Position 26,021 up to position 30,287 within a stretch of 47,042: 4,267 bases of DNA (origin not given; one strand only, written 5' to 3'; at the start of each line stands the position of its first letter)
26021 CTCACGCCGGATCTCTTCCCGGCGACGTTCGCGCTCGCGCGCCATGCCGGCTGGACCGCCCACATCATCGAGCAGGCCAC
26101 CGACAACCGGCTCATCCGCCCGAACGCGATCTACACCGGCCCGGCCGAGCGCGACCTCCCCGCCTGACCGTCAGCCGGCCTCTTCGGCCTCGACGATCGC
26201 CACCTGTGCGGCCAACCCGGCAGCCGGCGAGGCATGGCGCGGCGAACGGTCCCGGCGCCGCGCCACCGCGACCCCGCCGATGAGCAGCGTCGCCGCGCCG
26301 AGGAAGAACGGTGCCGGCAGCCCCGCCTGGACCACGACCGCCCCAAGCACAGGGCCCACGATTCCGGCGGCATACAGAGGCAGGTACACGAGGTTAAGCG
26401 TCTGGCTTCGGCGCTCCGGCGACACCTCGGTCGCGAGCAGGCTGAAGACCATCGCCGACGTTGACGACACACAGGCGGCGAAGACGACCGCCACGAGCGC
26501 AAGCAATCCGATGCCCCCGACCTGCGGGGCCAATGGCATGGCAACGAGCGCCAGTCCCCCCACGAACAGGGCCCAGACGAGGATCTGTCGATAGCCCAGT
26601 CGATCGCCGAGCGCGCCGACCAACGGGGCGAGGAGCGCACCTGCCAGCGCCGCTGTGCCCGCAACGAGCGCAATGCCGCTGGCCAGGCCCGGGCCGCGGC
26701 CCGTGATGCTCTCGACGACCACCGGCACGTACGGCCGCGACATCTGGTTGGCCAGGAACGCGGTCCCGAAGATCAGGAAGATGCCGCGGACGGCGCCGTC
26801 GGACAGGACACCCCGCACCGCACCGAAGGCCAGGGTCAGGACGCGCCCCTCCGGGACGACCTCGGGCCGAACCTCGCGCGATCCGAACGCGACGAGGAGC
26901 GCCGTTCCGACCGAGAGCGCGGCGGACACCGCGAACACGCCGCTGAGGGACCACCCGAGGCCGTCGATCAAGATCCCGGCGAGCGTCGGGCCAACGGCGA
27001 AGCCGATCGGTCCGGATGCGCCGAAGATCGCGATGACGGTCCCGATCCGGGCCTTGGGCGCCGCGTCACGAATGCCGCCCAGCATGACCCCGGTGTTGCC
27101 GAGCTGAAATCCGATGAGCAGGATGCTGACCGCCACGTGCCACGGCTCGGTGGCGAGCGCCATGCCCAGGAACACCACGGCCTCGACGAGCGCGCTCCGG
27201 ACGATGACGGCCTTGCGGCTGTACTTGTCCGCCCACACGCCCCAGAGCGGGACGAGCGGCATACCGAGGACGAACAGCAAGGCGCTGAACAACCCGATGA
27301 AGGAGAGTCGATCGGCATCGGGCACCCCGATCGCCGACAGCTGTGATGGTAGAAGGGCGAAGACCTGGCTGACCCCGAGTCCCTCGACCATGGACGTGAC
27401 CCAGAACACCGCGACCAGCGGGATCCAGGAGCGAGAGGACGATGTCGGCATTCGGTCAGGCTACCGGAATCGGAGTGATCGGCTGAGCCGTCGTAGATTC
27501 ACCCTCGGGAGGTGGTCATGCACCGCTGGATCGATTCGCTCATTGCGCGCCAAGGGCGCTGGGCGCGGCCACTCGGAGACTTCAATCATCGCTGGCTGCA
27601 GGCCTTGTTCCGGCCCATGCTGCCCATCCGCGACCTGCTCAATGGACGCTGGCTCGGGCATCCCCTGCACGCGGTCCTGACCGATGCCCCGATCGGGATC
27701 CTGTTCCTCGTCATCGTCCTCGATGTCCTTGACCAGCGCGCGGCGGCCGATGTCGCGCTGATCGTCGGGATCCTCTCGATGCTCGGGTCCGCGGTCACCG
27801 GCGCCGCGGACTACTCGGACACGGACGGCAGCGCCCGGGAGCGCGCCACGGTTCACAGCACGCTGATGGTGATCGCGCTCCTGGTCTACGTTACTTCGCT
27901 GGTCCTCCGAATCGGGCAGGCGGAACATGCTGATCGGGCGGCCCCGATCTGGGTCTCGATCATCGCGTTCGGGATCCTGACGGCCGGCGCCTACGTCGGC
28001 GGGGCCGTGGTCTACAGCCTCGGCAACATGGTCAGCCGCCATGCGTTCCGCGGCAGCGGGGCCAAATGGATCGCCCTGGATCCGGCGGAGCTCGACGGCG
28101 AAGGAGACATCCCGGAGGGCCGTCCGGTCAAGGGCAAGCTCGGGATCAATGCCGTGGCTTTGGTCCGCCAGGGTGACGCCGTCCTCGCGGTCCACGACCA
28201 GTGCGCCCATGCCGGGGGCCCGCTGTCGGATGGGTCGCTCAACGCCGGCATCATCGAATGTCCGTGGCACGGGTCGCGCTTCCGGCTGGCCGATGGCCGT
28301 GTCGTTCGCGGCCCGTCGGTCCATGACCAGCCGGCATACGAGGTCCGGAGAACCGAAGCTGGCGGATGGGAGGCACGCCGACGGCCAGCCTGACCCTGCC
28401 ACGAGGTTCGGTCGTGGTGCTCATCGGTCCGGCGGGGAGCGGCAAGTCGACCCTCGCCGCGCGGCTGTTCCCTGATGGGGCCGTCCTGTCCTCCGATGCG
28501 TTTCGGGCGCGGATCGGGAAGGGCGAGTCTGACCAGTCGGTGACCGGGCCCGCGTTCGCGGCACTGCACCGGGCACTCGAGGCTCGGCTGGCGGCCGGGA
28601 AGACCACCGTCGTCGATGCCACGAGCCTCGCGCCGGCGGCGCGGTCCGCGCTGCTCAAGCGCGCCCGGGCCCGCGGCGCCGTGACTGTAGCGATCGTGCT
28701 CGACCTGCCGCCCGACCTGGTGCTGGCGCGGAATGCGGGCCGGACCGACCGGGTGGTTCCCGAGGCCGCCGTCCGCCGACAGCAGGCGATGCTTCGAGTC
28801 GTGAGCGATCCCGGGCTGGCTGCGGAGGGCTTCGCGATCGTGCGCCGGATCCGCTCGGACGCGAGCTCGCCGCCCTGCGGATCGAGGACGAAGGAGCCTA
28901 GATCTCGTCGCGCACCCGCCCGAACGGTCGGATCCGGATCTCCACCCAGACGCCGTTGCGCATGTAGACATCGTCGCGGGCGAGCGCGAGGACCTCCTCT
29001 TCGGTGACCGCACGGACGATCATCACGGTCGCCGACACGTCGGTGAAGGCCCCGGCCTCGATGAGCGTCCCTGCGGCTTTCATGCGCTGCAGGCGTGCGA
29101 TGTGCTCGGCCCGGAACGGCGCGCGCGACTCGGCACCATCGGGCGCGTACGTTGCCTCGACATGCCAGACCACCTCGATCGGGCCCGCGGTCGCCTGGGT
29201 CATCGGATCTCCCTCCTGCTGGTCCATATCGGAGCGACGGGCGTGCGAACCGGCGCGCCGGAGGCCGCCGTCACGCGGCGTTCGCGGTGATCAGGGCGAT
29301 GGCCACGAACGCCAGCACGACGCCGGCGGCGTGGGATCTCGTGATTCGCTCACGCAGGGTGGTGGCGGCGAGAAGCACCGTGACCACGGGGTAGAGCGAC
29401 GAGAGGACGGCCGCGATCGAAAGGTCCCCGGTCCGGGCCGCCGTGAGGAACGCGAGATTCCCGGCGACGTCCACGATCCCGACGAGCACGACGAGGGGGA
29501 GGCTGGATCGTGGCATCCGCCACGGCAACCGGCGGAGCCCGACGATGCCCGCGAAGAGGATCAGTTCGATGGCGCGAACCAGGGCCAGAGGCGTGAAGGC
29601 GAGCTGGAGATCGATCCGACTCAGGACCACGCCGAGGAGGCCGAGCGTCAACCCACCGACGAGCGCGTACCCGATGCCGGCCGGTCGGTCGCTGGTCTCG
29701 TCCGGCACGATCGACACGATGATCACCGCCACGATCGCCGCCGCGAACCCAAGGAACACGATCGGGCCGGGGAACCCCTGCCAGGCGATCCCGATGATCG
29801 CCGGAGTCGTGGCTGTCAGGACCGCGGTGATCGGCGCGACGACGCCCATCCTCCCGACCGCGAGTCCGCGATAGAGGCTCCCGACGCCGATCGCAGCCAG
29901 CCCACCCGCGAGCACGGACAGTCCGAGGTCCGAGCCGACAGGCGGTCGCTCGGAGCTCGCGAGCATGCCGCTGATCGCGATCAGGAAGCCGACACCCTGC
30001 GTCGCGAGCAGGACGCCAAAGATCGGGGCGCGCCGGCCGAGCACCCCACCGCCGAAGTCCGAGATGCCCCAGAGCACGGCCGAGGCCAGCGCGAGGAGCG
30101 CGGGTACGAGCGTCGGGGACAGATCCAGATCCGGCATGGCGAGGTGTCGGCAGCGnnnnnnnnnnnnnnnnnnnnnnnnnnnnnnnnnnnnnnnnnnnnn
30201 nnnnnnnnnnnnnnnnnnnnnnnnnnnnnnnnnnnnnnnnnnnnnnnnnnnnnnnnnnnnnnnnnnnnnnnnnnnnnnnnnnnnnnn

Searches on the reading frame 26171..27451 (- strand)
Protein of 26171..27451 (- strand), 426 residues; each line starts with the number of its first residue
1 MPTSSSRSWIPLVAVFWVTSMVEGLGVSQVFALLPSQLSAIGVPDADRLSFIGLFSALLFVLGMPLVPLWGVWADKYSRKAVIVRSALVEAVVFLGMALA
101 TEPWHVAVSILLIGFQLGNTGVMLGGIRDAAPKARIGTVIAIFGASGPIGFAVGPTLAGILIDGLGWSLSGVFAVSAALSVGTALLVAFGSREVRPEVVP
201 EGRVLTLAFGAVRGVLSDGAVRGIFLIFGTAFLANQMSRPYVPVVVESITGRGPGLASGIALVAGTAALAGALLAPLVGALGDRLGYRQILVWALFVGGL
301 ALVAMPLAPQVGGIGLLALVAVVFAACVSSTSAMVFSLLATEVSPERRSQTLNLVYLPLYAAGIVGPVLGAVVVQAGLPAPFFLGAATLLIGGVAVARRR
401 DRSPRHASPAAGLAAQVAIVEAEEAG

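Call 41: search_protein_families(library=pfam, proteins=[window:26171-27451:-], max_evalue=0.01)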
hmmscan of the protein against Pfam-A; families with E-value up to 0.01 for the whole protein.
window:26171-27451:- (426 aa): 2 families
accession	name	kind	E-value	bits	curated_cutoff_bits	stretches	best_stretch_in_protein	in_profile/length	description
PF07690.21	MFS_1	-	1.2e-33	116.9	33.4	2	18-247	3-229/347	Major Facilitator Superfamily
PF13347.12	MFS_2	-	4.3e-08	32.6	27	1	135-339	134-339/427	MFS/sugar transport protein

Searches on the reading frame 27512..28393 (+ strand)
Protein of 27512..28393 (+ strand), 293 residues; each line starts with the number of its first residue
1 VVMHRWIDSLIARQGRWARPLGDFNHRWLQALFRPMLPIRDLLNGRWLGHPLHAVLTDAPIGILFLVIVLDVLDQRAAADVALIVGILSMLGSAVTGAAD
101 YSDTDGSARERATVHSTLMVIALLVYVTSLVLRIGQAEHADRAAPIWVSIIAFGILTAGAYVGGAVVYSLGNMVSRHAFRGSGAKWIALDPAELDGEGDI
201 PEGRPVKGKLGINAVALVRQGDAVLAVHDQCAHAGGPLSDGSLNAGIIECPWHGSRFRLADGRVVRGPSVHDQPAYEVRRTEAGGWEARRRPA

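Call 41: search_protein_families(library=pfam, proteins=[window:27512-28393:+], max_evalue=0.01)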
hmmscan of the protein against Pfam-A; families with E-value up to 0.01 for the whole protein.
window:27512-28393:+ (293 aa): 3 families
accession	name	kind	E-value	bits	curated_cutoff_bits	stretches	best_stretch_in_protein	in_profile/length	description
PF00355.32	Rieske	-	1.5e-16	60.5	20.3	1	197-276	8-87/88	Rieske [2Fe-2S] domain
PF09990.14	DUF2231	-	1.4e-08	35.3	26.4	1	49-173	1-136/139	Predicted membrane protein (DUF2231)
PF13806.12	Rieske_2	-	1.7e-06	28.3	27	1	199-281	10-97/104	Rieske-like [2Fe-2S] domain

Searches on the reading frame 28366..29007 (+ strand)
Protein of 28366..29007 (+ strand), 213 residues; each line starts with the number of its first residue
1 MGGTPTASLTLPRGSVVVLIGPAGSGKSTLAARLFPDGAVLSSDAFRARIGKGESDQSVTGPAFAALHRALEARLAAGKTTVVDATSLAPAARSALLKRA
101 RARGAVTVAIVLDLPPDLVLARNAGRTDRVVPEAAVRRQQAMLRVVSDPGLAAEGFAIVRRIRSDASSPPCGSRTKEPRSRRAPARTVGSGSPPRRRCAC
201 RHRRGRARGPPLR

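Call 75: search_protein_families(library=pfam, proteins=[window:28366-29007:+], max_evalue=0.01)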
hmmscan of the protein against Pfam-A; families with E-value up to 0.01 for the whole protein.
window:28366-29007:+ (213 aa): 15 families
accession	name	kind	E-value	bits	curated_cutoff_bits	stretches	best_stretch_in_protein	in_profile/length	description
PF13671.12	AAA_33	-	3.2e-25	89.5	27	1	16-143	1-140/143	AAA domain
PF13191.12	AAA_16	-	1.2e-05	26.3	32.6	1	12-116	22-110/167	AAA ATPase domain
PF00005.33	ABC_tran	-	1.4e-05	26.2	25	1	7-32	4-29/137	ABC transporter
PF13555.12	AAA_29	-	2.7e-05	24.3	27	0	13-30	22-38/61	P-loop containing region of AAA domain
PF07931.18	CPT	-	0.0001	22.6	22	1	15-141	2-143/172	Chloramphenicol phosphotransferase-like protein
PF13479.12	AAA_24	-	0.00046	20.5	27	1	16-85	4-72/195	AAA domain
PF13238.12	AAA_18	-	0.00059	20.7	29.4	1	17-127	1-112/128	AAA domain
PF13481.12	AAA_25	-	0.0011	19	27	1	11-34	30-53/195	AAA domain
PF13521.12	AAA_28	-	0.0014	19.3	27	1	17-92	2-88/164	AAA domain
PF05729.18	NACHT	-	0.0019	18.5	26.7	1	16-35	2-21/167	NACHT domain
PF03193.22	RsgA_GTPase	-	0.0027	18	30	1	14-53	106-144/174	RsgA GTPase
PF13401.12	AAA_22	-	0.0043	17.8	27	1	15-37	6-28/130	AAA domain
PF20720.3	nSTAND3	-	0.0054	16.9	27.2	0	11-34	14-37/155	Novel STAND NTPase 3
PF25199.1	nSTAND_NTPase5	-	0.0059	16.9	34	0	13-31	40-58/145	Novel STAND NTPase 5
PF02367.23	TsaE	-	0.0074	16.7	26.6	0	11-34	18-41/128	Threonylcarbamoyl adenosine biosynthesis protein TsaE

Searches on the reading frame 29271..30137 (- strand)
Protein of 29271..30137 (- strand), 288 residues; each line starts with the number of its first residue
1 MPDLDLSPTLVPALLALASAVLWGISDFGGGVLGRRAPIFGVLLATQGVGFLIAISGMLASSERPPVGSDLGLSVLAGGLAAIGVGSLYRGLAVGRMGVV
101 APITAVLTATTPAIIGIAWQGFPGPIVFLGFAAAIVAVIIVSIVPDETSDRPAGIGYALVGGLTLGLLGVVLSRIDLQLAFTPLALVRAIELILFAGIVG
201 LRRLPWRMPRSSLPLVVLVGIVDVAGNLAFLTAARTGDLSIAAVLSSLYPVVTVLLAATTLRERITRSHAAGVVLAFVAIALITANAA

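Call 41: search_protein_families(library=pfam, proteins=[window:29271-30137:-], max_evalue=0.01)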
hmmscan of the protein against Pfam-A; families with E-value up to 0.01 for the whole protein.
window:29271-30137:- (288 aa): 1 family
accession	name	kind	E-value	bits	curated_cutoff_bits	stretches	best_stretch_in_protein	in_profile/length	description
PF00892.27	EamA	-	3.9e-15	56.7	28.2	1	154-284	3-134/135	EamA-like transporter family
